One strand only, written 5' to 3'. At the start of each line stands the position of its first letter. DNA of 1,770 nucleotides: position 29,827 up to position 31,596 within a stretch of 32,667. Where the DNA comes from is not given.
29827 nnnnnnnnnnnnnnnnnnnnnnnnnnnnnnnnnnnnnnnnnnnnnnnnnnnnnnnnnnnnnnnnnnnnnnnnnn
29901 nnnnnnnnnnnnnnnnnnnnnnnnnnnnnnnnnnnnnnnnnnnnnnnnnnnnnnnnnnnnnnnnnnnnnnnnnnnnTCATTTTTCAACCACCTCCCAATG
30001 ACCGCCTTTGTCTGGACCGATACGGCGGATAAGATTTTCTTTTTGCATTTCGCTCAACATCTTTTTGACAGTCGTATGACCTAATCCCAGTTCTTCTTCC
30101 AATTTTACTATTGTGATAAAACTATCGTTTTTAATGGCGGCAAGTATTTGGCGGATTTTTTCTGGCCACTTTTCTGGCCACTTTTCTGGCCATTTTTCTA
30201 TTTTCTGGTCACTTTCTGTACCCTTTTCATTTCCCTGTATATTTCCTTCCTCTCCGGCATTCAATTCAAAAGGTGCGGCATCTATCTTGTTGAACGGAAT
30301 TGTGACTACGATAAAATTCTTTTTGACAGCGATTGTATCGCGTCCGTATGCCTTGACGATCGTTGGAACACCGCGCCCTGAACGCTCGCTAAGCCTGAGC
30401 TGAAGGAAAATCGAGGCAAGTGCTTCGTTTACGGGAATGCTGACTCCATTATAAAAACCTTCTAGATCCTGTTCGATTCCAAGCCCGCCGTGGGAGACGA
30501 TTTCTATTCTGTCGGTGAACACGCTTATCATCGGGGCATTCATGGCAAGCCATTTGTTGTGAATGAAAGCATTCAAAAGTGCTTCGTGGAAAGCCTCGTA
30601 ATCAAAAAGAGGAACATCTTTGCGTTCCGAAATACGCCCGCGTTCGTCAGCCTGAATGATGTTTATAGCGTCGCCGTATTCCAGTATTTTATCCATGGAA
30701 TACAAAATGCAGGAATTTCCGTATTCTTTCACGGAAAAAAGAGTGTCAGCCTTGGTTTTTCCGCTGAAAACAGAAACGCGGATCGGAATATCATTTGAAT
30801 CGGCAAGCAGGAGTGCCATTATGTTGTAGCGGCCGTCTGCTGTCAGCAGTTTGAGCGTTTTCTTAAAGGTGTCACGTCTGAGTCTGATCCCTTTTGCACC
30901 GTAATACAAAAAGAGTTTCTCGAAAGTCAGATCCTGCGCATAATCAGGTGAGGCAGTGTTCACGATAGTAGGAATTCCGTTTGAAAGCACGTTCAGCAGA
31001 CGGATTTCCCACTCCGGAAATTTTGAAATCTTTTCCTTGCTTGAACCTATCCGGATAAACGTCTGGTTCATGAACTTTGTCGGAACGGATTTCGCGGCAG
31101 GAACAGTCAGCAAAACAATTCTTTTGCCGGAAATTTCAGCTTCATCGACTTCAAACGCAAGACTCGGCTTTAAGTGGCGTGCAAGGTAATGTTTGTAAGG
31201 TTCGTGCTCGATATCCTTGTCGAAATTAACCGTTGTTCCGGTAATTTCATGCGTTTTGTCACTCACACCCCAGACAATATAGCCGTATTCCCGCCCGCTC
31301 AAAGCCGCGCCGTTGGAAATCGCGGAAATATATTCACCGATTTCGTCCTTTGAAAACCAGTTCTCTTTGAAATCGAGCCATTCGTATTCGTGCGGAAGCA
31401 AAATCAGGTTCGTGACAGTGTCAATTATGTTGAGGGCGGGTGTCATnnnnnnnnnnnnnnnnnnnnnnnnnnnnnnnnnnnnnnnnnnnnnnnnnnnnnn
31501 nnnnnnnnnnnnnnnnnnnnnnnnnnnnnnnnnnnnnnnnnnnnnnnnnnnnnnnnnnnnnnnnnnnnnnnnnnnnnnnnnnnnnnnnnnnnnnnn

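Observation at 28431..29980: Duplicated GT2 5' end with recombination junctions exactly at repeat modules flanking the kinase cargo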

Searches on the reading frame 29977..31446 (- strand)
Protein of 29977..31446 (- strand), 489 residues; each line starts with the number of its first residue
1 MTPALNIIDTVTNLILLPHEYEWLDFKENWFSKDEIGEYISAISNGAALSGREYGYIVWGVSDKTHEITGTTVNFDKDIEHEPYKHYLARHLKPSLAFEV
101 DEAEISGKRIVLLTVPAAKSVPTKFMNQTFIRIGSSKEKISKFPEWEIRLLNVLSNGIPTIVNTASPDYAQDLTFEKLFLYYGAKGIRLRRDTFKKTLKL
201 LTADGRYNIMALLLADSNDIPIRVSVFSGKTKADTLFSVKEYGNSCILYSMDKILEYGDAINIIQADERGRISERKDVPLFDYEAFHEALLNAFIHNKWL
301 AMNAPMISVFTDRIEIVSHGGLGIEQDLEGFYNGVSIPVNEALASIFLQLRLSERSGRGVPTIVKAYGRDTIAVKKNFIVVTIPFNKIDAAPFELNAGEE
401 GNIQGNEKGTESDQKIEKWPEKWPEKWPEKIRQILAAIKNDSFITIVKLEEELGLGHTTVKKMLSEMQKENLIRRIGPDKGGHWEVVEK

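Call 10: search_protein_families(library=pfam, proteins=[window:29977-31446:-], max_evalue=0.01)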
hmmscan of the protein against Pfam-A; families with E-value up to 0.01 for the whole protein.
window:29977-31446:- (489 aa): 3 families
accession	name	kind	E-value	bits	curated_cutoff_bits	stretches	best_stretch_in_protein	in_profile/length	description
PF04326.19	SLFN_AlbA_2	-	1e-19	71.6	25.3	1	20-140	1-117/118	Schlafen, AlbA_2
PF13749.12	HATPase_c_4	-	6.9e-12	45.7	26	1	305-367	4-68/89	Putative ATP-dependent DNA helicase recG C-terminal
PF13412.12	HTH_24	-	8.7e-05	22.5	21.9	1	430-474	4-48/48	Winged helix-turn-helix DNA-binding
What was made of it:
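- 29977..31446 (-): AlbA_2 / HATPase_c_4 / winged-helix protein (489 aa). It is an accessory gene at the head of the operon. Pfam PF04326 1e-19, PF13749 6.9e-12, PF13412 8.7e-5 (call 10).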

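Call 15: find_encoding_contigs(protein=window:29977-31446:-, flank=10000, max_places=10)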
Protein window:29977-31446:- (489 aa): 3 contigs read that carry it; 1 place shown.
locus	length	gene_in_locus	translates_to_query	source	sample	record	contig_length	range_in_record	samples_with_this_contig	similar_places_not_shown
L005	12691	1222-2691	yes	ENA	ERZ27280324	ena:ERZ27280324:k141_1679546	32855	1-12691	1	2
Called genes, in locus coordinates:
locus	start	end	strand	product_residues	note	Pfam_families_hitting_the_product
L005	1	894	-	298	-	?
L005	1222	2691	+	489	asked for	-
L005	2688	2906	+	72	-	-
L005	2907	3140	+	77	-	-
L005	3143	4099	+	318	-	-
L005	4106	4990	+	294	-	PF13641:Glyco_tranf_2_3, PF00535:Glycos_transf_2, PF10111:Glyco_tranf_2_2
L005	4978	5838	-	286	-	PF01522:Polysacc_deac_1, PF11959:DUF3473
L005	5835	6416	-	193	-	PF14602:Hexapep_2 (faint), PF00132:Hexapep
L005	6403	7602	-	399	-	PF00534:Glycos_transf_1, PF13692:Glyco_trans_1_4 (weak)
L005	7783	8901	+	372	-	PF13439:Glyco_transf_4 (weak), PF00534:Glycos_transf_1, PF13692:Glyco_trans_1_4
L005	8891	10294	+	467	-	-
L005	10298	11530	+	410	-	PF01943:Polysacc_synt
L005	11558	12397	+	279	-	PF04991:LicD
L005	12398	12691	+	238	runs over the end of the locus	PF01128:IspD, PF12804:NTP_transf_3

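Call 21: search_protein_families(library=padloc, proteins=[window:29977-31446:-], max_evalue=0.01)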
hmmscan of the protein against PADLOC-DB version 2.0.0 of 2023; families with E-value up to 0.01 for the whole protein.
window:29977-31446:- (489 aa): 6 families
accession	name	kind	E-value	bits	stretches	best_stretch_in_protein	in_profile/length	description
PDLC05032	PDC-S50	-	7.3e-08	29.9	1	6-123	4-121/387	-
PDLC01848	CARF3--CARF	-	0.00017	19.3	1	430-475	138-181/197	-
PDLC05078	PDC-S72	-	0.00022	18.5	1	410-487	297-374/377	-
PDLC01438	Csa3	-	0.0022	16.1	1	387-477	106-191/305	"CAS-I,CAS-II,CAS-III,CAS-IV,CAS-V,CAS-VI; associated_signaling"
PDLC02402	Aga_SIR2-PNTD1-PNTD2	-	0.0039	13.3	1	251-322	415-483/876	Class I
PDLC03963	SoFic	-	0.0076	13.7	0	412-476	274-340/361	-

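Call 22: search_protein_families(library=ncbifam, proteins=[window:29977-31446:-], max_evalue=0.01)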
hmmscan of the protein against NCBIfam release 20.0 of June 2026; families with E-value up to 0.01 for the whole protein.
window:29977-31446:- (489 aa): 1 family
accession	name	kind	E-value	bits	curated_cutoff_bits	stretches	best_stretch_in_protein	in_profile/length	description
NF053660.1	ORF80_fam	equivalog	0.0012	18.7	95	1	433-475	6-48/70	ORF80 family leucine zipper DNA-binding protein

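Call 57: find_homologous_proteins(query=window:29977-31446:-, max_evalue=1e-30)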
Query window:29977-31446:- (489 aa): 2145 proteins with E <= 1e-30 among 8000 candidates; the best 120 are listed.
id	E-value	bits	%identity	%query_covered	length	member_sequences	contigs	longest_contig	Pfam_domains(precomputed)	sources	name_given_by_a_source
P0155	3.8e-279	944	86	100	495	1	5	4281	PF13412.13,PF08279.19,PF13749.13,PF04326.20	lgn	-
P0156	2.9e-276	934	85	98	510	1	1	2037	PF01047.29,PF13412.13,PF08279.19,PF13749.13,PF04326.20,PF13404.13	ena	-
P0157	1.9e-270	915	85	99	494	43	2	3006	PF13412.13,PF08279.19,PF13749.13,PF04326.20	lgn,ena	-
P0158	5.9e-248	841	77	99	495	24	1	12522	PF13749.13,PF04326.20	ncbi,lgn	-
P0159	1.3e-243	827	76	99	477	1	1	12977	PF13412.13,PF13749.13,PF01978.26,PF04326.20,PF12802.14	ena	-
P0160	1.5e-243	826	76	99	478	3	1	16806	PF08279.19,PF13749.13,PF04326.20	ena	-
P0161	4.2e-243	825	76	99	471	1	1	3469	PF01047.29,PF13412.13,PF08279.19,PF13749.13,PF04326.20,PF12802.14,PF13545.13,PF25213.2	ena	-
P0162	2.1e-242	823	76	99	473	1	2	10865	PF13412.13,PF13749.13,PF01978.26,PF04326.20,PF12802.14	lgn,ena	-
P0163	4.4e-242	822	76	99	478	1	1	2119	PF13412.13,PF13749.13,PF01978.26,PF04326.20,PF12802.14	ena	-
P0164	1.3e-237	807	74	98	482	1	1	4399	PF13412.13,PF13749.13,PF04326.20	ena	-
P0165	1.0e-235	801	74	100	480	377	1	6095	PF13412.13,PF13749.13,PF04326.20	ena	-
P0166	1.5e-231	787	73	98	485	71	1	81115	PF13412.13,PF13749.13,PF04326.20,PF12802.14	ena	-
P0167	1.3e-219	747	89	75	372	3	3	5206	PF13749.13,PF04326.20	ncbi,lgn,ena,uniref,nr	ncbi:MAG: putative DNA binding domain-containing protein [Treponema sp.]|uniref:RNA-binding domain-c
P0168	4.6e-218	742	86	76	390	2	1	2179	PF13749.13,PF04326.20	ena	-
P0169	3.1e-211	720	85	74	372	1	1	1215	PF13749.13,PF04326.20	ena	-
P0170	1.2e-210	718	85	74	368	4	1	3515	PF13749.13,PF04326.20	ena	-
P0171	1.7e-209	714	72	91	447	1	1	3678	PF13412.13,PF13749.13,PF04326.20,PF12802.14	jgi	jgi:predicted HTH transcriptional regulator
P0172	8.0e-206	702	72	90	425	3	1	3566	PF13749.13,PF04326.20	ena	-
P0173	6.9e-204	696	65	98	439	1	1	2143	PF01047.29,PF13412.13,PF04326.20,PF12802.14,PF13545.13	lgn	-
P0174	2.1e-200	684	63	100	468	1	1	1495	PF13412.13,PF13749.13,PF04326.20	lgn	-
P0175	5.2e-198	676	64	98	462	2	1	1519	PF13749.13,PF04326.20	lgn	-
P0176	1.1e-195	669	61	98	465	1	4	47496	PF13412.13,PF13749.13,PF04326.20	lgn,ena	-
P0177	2.7e-195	667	61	98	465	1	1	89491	PF13412.13,PF13749.13,PF04326.20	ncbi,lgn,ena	-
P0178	2.8e-195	667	64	98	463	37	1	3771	PF13412.13,PF13749.13,PF04326.20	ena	-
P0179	3.3e-195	667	61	98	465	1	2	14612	PF13412.13,PF13749.13,PF04326.20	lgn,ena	-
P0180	3.6e-195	667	61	98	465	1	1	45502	PF13412.13,PF13749.13,PF04326.20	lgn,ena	-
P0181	3.9e-195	667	61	98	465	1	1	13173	PF13412.13,PF13749.13,PF04326.20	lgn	-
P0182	4.0e-195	667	61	98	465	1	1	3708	PF13412.13,PF13749.13,PF04326.20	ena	-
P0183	4.0e-195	667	61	98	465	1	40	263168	PF13412.13,PF13749.13,PF04326.20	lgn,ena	-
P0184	4.3e-195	667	61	98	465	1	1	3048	PF13412.13,PF13749.13,PF04326.20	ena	-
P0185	4.5e-195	667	61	98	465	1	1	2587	PF13412.13,PF13749.13,PF04326.20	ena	-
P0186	6.2e-195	666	61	98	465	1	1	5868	PF13412.13,PF13749.13,PF04326.20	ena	-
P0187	6.9e-195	666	62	99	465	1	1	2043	PF13412.13,PF13749.13,PF04326.20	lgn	-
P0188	7.3e-195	666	61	98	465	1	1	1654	PF13412.13,PF13749.13,PF04326.20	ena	-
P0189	9.1e-195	666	62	98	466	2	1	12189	PF13412.13,PF13749.13,PF04326.20,PF12802.14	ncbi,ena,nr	ncbi:MAG: putative DNA binding domain-containing protein [Erysipelotrichales bacterium]|nr:putative 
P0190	9.1e-195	666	62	95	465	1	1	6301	PF13412.13,PF13749.13,PF04326.20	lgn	-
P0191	1.2e-194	665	61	98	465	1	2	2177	PF13412.13,PF13749.13,PF04326.20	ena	-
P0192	1.3e-194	665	61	98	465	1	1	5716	PF13412.13,PF13749.13,PF04326.20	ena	-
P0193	1.4e-194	665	62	98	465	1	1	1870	PF13412.13,PF13749.13,PF04326.20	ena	-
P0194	1.4e-194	665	62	98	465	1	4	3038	PF13412.13,PF13749.13,PF04326.20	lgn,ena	-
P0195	1.5e-194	665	61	98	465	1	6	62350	PF13412.13,PF13749.13,PF04326.20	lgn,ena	-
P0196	1.6e-194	665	61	98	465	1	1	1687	PF13412.13,PF13749.13,PF04326.20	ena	-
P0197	1.6e-194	665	62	98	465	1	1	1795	PF13412.13,PF13749.13,PF04326.20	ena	-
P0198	1.7e-194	665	61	98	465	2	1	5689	PF13412.13,PF13749.13,PF04326.20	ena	-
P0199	1.9e-194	665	62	98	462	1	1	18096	PF13749.13,PF04326.20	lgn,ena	-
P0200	2.1e-194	664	61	98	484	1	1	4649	PF13412.13,PF13749.13,PF04326.20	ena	-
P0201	2.2e-194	664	61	98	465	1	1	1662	PF13412.13,PF13749.13,PF04326.20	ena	-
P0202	2.2e-194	664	61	98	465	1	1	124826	PF13412.13,PF13749.13,PF04326.20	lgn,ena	-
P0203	2.5e-194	664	62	95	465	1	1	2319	PF13412.13,PF13749.13,PF04326.20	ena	-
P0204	3.1e-194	664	62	95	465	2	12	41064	PF13412.13,PF13749.13,PF04326.20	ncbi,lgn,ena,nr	ncbi:MAG: putative DNA binding domain-containing protein [Mollicutes bacterium]|nr:putative DNA bind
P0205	3.1e-194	664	61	98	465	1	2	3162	PF13412.13,PF13749.13,PF04326.20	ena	-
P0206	4.2e-194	663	61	98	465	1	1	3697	PF13412.13,PF13749.13,PF04326.20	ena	-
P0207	5.2e-194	663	62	98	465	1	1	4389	PF13412.13,PF13749.13,PF04326.20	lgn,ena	-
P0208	5.5e-194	663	61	98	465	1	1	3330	PF13412.13,PF13749.13,PF04326.20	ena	-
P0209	5.9e-194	663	62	95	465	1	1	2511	PF13412.13,PF13749.13,PF04326.20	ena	-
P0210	5.9e-194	663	61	98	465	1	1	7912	PF13412.13,PF13749.13,PF04326.20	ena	-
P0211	6.0e-194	663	63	98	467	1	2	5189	PF13412.13,PF13749.13,PF04326.20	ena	-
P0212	8.3e-194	662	62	95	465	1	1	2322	PF13412.13,PF13749.13,PF04326.20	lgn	-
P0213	8.6e-194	662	61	98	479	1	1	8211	PF13412.13,PF13749.13,PF04326.20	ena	-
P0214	1.1e-193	662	62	95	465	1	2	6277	PF13412.13,PF13749.13,PF04326.20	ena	-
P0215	1.1e-193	662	63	98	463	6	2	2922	PF13412.13,PF13749.13,PF04326.20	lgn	-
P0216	1.1e-193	662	61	98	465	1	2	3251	PF13412.13,PF13749.13,PF04326.20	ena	-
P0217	1.6e-193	661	62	95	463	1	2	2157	PF13412.13,PF13749.13,PF04326.20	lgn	-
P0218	1.7e-193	661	62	98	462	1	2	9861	PF13749.13,PF04326.20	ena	-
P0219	1.9e-193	661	62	98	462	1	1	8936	PF13749.13,PF04326.20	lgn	-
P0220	2.0e-193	661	62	98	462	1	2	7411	PF13749.13,PF04326.20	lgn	-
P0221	2.1e-193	661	62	98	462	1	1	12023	PF13749.13,PF04326.20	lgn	-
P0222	2.4e-193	661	62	95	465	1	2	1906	PF13412.13,PF13749.13,PF04326.20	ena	-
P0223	3.1e-193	661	62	98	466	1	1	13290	PF13749.13,PF04326.20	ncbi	-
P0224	3.1e-193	661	62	98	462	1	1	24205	PF13749.13,PF04326.20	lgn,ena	-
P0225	3.9e-193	660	62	98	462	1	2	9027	PF13749.13,PF04326.20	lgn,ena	-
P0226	4.0e-193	660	62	98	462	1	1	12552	PF13749.13,PF04326.20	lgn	-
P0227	4.2e-193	660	62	98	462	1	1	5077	PF13749.13,PF04326.20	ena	-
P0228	4.3e-193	660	61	95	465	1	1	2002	PF13412.13,PF13749.13,PF04326.20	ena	-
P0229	4.4e-193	660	62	95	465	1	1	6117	PF13412.13,PF13749.13,PF04326.20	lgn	-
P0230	4.4e-193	660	62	98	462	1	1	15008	PF13749.13,PF04326.20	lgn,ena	-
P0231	4.5e-193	660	61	98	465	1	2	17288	PF13412.13,PF13749.13,PF04326.20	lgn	-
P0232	4.5e-193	660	62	98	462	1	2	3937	PF13749.13,PF04326.20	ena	-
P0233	5.3e-193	660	62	98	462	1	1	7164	PF13749.13,PF04326.20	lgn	-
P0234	5.4e-193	660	61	98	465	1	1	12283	PF13412.13,PF13749.13,PF04326.20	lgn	-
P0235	5.7e-193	660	62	98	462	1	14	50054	PF13749.13,PF04326.20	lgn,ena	-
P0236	5.9e-193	660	62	98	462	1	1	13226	PF13749.13,PF04326.20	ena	-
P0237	6.2e-193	660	62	98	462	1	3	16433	PF13749.13,PF04326.20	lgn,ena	-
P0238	6.3e-193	659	63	98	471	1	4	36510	PF13412.13,PF13749.13,PF04326.20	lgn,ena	-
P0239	7.0e-193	659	62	98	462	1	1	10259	PF13749.13,PF04326.20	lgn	-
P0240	7.2e-193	659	62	98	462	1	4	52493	PF13749.13,PF04326.20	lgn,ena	-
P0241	7.5e-193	659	62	98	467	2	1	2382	PF13749.13,PF04326.20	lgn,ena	-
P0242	8.2e-193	659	62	98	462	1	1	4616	PF13749.13,PF04326.20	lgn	-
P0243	9.2e-193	659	62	98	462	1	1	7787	PF13749.13,PF04326.20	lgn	-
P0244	9.4e-193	659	62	98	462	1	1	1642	PF13749.13,PF04326.20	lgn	-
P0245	1.1e-192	659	62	98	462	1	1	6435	PF13749.13,PF04326.20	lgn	-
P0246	1.1e-192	659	62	98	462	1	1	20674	PF13749.13,PF04326.20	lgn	-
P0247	1.1e-192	659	62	98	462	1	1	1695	PF13749.13,PF04326.20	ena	-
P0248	1.2e-192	659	62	98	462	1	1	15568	PF13749.13,PF04326.20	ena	-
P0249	1.2e-192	659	62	98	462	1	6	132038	PF13749.13,PF04326.20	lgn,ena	-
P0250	1.2e-192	659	62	98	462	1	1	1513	PF13749.13,PF04326.20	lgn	-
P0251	1.2e-192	659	62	98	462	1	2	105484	PF13749.13,PF04326.20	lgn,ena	-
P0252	1.2e-192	659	62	95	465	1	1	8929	PF13412.13,PF13749.13,PF04326.20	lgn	-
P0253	1.2e-192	659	62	98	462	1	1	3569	PF13749.13,PF04326.20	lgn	-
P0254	1.2e-192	659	62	98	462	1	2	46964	PF13749.13,PF04326.20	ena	-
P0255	1.3e-192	658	62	98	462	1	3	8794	PF13749.13,PF04326.20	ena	-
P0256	1.3e-192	658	61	98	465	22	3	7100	PF13412.13,PF13749.13,PF04326.20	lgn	-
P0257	1.3e-192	658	62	98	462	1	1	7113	PF13749.13,PF04326.20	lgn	-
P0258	1.4e-192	658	62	98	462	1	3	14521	PF13412.13,PF13749.13,PF04326.20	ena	-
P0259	1.4e-192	658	62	98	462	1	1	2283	PF13749.13,PF04326.20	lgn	-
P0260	1.5e-192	658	62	98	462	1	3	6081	PF13749.13,PF04326.20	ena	-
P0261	1.6e-192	658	62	98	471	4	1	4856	PF13412.13,PF13749.13,PF04326.20,PF12802.14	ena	-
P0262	1.6e-192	658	64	98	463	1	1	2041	PF13412.13,PF13749.13,PF04326.20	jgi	-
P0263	1.7e-192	658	64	98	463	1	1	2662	PF13412.13,PF13749.13,PF04326.20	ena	-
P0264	1.7e-192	658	62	98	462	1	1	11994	PF13749.13,PF04326.20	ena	-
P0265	1.7e-192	658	62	98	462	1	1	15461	PF13749.13,PF04326.20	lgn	-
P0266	1.7e-192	658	62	98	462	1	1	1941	PF13749.13,PF04326.20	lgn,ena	-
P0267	1.8e-192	658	62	98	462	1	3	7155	PF13749.13,PF04326.20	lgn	-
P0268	1.8e-192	658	61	95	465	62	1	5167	PF13412.13,PF13749.13,PF04326.20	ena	-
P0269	1.8e-192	658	62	98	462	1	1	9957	PF13749.13,PF04326.20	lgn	-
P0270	1.9e-192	658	62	98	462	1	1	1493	PF13412.13,PF13749.13,PF04326.20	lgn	-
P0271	2.1e-192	658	62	98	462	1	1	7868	PF13749.13,PF04326.20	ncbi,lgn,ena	-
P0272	2.3e-192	658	62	98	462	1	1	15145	PF13749.13,PF04326.20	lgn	-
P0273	2.3e-192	658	64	98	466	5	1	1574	PF13749.13,PF04326.20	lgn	-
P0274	2.4e-192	658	63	98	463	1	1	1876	PF13412.13,PF13749.13,PF04326.20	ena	-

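Call 60: find_encoding_contigs(protein=P0155, flank=10000, max_places=6)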
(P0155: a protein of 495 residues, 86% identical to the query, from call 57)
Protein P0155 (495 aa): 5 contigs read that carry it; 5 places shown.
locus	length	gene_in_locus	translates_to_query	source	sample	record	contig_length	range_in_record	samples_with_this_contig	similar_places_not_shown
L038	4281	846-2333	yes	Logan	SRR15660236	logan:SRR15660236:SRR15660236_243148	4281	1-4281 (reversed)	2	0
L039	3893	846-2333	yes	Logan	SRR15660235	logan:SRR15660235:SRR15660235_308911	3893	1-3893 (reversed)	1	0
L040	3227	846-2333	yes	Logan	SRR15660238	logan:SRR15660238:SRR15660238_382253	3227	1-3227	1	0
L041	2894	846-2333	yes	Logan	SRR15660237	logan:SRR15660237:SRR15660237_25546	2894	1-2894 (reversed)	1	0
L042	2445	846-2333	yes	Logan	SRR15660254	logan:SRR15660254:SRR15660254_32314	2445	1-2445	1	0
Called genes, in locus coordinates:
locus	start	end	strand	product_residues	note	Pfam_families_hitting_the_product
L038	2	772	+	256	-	?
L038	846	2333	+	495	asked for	PF04326:SLFN_AlbA_2, PF13749:HATPase_c_4, PF13412:HTH_24 (weak), PF08279:HTH_11 (weak)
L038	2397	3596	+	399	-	PF13439:Glyco_transf_4, PF13579:Glyco_trans_4_4, PF00534:Glycos_transf_1, PF13692:Glyco_trans_1_4, PF13524:Glyco_trans_1_2 (weak)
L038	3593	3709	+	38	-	-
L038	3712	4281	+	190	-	?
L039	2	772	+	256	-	?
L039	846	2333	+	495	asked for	PF04326:SLFN_AlbA_2, PF13749:HATPase_c_4, PF13412:HTH_24 (weak), PF08279:HTH_11 (weak)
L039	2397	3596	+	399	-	PF13439:Glyco_transf_4, PF13579:Glyco_trans_4_4, PF00534:Glycos_transf_1, PF13692:Glyco_trans_1_4, PF13524:Glyco_trans_1_2 (weak)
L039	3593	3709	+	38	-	-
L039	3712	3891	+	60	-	?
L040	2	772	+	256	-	?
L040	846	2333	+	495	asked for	PF04326:SLFN_AlbA_2, PF13749:HATPase_c_4, PF13412:HTH_24 (weak), PF08279:HTH_11 (weak)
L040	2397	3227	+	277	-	?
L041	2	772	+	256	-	?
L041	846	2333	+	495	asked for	PF04326:SLFN_AlbA_2, PF13749:HATPase_c_4, PF13412:HTH_24 (weak), PF08279:HTH_11 (weak)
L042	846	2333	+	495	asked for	PF04326:SLFN_AlbA_2, PF13749:HATPase_c_4, PF13412:HTH_24 (weak), PF08279:HTH_11 (weak)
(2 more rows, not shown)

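Call 61: find_encoding_contigs(protein=P0158, flank=10000, max_places=4)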
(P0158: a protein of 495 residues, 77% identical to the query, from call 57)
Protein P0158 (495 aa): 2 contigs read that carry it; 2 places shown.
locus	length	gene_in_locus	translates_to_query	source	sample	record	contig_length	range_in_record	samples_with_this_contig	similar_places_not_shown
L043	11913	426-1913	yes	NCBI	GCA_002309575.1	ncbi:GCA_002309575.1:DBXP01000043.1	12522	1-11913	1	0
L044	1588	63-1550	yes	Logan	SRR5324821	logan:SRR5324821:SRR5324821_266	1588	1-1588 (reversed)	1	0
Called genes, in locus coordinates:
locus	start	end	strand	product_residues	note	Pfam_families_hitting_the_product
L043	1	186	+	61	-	?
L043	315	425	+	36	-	-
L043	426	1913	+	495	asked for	PF04326:SLFN_AlbA_2, PF13749:HATPase_c_4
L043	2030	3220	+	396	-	PF17761:DUF1016_N, PF06250:YhcG_C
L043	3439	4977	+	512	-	PF00012:HSP70, PF14450:FtsA (faint), PF06723:MreB_Mbl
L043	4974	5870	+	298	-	PF00226:DnaJ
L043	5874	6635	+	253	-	PF01255:Prenyltransf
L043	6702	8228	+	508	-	PF00221:Lyase_aromatic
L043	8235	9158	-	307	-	PF00781:DAGK_cat, PF19279:YegS_C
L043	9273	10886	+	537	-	PF07603:Lcl_C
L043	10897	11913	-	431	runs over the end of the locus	PF13173:AAA_14, PF13635:DUF4143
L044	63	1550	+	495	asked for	PF04326:SLFN_AlbA_2, PF13749:HATPase_c_4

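Call 63: list_cluster_members(proteins=[P0158, P0167, P0177, P0143, P0150, P0037, P0123, P0030, P0032, P0040])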
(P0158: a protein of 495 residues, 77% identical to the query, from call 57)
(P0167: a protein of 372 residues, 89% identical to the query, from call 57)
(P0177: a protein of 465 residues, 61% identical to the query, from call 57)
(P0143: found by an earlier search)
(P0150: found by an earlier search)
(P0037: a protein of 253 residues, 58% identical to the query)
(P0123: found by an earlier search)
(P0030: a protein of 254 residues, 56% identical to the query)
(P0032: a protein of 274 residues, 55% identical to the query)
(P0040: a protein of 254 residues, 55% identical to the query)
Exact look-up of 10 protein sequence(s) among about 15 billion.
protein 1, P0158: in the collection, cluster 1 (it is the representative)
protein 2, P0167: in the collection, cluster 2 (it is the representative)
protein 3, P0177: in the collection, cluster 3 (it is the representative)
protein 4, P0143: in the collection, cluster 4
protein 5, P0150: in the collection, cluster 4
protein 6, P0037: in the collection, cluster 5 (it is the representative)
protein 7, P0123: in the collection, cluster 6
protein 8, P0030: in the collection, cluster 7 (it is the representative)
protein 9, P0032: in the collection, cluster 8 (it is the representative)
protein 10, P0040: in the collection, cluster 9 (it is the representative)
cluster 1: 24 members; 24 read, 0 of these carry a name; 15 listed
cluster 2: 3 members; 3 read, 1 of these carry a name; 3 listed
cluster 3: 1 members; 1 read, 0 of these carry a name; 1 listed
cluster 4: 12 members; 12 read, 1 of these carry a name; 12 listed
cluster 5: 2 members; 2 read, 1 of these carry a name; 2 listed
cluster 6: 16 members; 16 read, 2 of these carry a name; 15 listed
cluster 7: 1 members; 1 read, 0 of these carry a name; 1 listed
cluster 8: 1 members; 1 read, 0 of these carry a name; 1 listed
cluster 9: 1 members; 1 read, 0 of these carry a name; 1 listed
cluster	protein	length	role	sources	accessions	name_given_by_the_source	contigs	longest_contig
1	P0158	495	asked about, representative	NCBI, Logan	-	-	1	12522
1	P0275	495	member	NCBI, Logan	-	-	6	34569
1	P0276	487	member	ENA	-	-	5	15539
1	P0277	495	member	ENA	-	-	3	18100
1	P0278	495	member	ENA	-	-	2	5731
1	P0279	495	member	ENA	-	-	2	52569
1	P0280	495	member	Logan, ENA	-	-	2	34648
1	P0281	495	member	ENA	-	-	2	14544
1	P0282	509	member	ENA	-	-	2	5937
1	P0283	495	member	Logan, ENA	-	-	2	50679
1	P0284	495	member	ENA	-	-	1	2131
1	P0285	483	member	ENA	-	-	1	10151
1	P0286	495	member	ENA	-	-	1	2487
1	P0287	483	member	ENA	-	-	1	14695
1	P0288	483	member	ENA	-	-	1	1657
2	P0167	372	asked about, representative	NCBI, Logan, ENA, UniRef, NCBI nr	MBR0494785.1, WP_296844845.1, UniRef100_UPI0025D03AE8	MAG: putative DNA binding domain-containing protein [Treponema sp.] | RNA-binding domain-containing protein n=1 Tax=Treponema sp. TaxID=166 RepID=UPI0025D03AE8 | RNA-binding domain-containing protein [Treponema sp.]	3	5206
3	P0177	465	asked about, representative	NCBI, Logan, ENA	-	-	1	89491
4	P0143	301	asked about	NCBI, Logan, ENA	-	-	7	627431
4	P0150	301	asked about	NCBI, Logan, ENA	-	-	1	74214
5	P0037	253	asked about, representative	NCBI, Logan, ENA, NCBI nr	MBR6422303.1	glycosyltransferase [bacterium]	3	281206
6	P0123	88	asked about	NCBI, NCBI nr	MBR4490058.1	tyrosine-type recombinase/integrase, partial [bacterium] | tyrosine-type recombinase/integrase [bacterium]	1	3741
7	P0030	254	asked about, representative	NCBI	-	-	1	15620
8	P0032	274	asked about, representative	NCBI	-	-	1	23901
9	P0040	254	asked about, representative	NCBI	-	-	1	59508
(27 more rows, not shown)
